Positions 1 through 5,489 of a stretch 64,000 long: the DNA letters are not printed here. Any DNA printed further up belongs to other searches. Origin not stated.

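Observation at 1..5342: Polyprenol-phosphate-sugar glycosyltransferase of more than 1780 aa fusing GT87/DUF2029-like and PMT/GT39-like modules, convergent on the PIM operon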

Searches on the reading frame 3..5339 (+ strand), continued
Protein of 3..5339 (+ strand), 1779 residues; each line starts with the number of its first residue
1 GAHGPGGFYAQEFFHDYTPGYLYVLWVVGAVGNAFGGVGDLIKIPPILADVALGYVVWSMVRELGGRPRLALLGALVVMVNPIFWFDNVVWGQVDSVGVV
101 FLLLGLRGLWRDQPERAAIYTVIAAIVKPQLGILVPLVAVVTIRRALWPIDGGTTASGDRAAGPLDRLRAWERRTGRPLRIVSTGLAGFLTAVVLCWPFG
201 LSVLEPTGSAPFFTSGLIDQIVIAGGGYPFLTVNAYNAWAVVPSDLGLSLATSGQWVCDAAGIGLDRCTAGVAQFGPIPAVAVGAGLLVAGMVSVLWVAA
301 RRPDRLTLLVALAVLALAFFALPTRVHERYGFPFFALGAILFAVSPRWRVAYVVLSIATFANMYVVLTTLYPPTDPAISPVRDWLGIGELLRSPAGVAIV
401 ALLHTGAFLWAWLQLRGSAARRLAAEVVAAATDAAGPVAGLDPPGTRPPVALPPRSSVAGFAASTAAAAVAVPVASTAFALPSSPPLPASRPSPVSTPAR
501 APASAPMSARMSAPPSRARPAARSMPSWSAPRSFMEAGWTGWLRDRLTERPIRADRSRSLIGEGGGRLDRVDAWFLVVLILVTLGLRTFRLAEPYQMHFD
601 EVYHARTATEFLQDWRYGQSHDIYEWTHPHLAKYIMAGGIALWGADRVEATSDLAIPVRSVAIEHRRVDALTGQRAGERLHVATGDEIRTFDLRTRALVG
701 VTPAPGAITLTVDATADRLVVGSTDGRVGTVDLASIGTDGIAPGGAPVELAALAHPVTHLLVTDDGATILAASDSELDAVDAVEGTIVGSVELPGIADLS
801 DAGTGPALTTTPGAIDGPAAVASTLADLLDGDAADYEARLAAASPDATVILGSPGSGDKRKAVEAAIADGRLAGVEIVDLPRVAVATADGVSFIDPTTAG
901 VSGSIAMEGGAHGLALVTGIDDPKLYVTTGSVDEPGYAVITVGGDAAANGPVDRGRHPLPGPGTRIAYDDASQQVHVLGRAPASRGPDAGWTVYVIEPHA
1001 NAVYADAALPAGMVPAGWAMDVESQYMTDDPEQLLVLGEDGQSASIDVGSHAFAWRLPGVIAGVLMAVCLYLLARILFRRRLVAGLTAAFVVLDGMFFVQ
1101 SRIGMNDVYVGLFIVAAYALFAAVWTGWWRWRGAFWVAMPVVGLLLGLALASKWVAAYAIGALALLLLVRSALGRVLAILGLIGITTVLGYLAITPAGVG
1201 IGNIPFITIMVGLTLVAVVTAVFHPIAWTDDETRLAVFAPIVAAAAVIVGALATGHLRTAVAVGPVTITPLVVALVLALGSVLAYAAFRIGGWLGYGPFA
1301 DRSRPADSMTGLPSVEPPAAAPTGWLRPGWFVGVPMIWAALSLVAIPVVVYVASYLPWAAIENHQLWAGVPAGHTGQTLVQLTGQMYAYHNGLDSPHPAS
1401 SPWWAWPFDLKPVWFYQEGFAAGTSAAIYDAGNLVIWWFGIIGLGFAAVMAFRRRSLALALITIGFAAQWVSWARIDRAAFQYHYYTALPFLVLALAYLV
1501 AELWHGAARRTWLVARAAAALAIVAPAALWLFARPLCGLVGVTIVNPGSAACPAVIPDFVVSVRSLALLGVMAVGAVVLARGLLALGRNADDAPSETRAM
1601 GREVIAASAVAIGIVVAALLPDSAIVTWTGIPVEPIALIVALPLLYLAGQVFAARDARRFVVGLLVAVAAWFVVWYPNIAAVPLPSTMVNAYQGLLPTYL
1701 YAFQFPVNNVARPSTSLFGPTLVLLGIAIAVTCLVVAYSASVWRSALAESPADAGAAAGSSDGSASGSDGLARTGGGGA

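Call 55: search_protein_families(library=ncbifam, proteins=[L001:6225-7013:-, L001:7010-8506:-, L001:8514-9968:-], max_evalue=0.01)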
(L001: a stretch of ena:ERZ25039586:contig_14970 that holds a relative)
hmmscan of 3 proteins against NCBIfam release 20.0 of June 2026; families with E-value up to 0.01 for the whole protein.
L001:6225-7013:- (262 aa): 14 families
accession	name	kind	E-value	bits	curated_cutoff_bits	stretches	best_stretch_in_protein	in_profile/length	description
NF058614.1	PPMAGASynPpgS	equivalog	7.4e-19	68.1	370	1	17-205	6-191/226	polyprenyl-phospho-N-acetylgalactosaminyl synthase PpgS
NF007986.1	PRK10714.1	equivalog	6.4e-16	58.3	529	1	9-214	4-204/316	undecaprenyl-phosphate 4-deoxy-4-formamido-L-arabinose transferase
NF047588.1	GlcsyltransPgfSStrep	equivalog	4.1e-15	55.8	500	1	13-189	3-177/308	glycosyltransferase PgfS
TIGR03937.1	PgaC_IcaA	equivalog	6.3e-14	51.7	422.3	1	9-135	43-166/407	poly-beta-1,6-N-acetyl-D-glucosamine synthase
NF041391.1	DPhHxTase_Halo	equivalog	5.4e-12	45.1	375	1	19-213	3-186/213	dolichyl-phosphate hexose transferase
TIGR03965.1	mycofact_glyco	equivalog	1.1e-11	44.3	280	1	8-109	71-168/467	mycofactocin biosynthesis glycosyltransferase MftF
TIGR04182.1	glyco_TIGR04182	equivalog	3.5e-11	43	325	1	16-223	5-203/293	S-layer glycoprotein N-glycosyltransferase AglJ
NF041875.1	EPS_EpsD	equivalog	2.8e-09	36.8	370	1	32-132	19-115/325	exopolysaccharide biosynthesis glycosyltransferase EpsD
NF007482.0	PRK10073.1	equivalog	6.2e-08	32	423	1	12-129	7-118/334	glycosyltransferase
NF010496.0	PRK13915.1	equivalog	6.8e-08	31.9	262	1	12-107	32-129/307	glucosyl-3-phosphoglycerate synthase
TIGR04283.1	glyco_like_mftF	equivalog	1.1e-06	28.4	182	1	17-145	5-122/221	TIGR04283 family arsenosugar biosynthesis glycosyltransferase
NF047683.1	TeichurnBiosyTuaG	equivalog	9.4e-06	25.4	400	1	14-133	9-124/252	teichuronic acid biosynthesis protein TuaG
TIGR03469.1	HpnB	hypoth_equivalog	0.0026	16.8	379.25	1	14-122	47-162/386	hopene-associated glycosyltransferase HpnB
NF053739.1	GlytfEpsEBac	equivalog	0.0037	16.3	450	1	41-106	28-93/265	glycosyltransferase EpsE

L001:7010-8506:- (498 aa): 0 families

L001:8514-9968:- (484 aa): 1 family
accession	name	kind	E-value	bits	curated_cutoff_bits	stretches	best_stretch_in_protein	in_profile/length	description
NF047440.1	LA3751_2_3_fam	subfamily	9.2e-06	24.7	200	1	99-285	77-246/460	LA_3751/LA_3752 family putative glycosyltransferase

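Call 56: search_protein_families(library=pfam, proteins=[L001:6225-7013:-, L001:7010-8506:-, L001:8514-9968:-, L001:2676-4928:+], max_evalue=1)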
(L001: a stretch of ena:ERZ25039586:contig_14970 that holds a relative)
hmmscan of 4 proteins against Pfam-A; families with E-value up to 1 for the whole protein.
L001:6225-7013:- (262 aa): 3 families
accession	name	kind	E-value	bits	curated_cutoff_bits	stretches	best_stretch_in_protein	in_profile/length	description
PF00535.33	Glycos_transf_2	-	1.2e-25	90.8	23.3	1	17-177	4-165/168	Glycosyl transferase family 2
PF13641.12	Glyco_tranf_2_3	-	0.0027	18.2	27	1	18-105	8-96/230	Glycosyltransferase like family 2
PF10111.15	Glyco_tranf_2_2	-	0.0075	16.2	27.3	1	41-108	27-94/276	Glycosyltransferase like family 2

L001:7010-8506:- (498 aa): 2 families
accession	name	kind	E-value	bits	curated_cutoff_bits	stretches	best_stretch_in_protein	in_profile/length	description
PF11028.14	TMEM260-like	-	5.7e-21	75.5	24.2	1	33-183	1-171/179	Protein O-mannosyl-transferase TMEM260-like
PF13231.12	PMT_2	-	2e-07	31.8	26.1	1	57-208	5-155/160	Dolichyl-phosphate-mannose-protein mannosyltransferase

L001:8514-9968:- (484 aa): 2 families
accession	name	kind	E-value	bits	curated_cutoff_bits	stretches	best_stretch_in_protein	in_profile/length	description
PF09594.16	GT87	-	0.00065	20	25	1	104-282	4-151/237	Glycosyltransferase family 87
PF20501.3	MbhE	-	0.042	14.3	27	1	20-64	3-47/98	MBH, subunit E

L001:2676-4928:+ (750 aa): 0 families

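Call 86: search_solved_structures(query=L001:6225-7013:-, max_evalue=0.001)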
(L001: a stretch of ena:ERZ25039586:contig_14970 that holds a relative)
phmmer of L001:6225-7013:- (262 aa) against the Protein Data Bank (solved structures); distinct sequences matched with E-value up to 0.001: 10.
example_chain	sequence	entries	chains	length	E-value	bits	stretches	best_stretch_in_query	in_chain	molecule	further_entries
9bhc_C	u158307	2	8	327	4.7e-13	52.9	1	9-214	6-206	Undecaprenyl-phosphate 4-deoxy-4-formamido-L-arabinose transferase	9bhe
8vxh_A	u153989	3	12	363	5.9e-13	52.6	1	6-213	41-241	Undecaprenyl-phosphate 4-deoxy-4-formamido-L-arabinose transferase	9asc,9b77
9hwj_A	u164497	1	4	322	2.1e-12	50.8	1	12-216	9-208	Undecaprenyl-phosphate 4-deoxy-4-formamido-L-arabinose transferase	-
5eke_A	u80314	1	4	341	3.1e-10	43.6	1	12-151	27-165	Uncharacterized glycosyltransferase sll0501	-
5ekp_C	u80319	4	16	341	3.1e-10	43.6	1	12-151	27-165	Uncharacterized glycosyltransferase sll0501 | Glycosyltransferase sll0501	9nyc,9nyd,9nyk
9nye_A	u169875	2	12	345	3.2e-10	43.6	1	12-151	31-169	Glycosyltransferase sll0501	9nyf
5mlz_A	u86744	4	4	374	8.4e-10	42.2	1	13-246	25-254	Dolichol monophosphate mannose synthase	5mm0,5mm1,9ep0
3bcv_A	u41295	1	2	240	2.3e-05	27.7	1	13-107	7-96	Putative glycosyltransferase protein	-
5hea_A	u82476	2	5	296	0.00011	25.4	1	25-106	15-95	Putative glycosyltransferase (GalT1)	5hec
9jma_A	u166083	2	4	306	0.00014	25.1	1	14-256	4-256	GalNAc(5)-diNAcBac-PP-undecaprenol beta-1,3-glucosyltransferase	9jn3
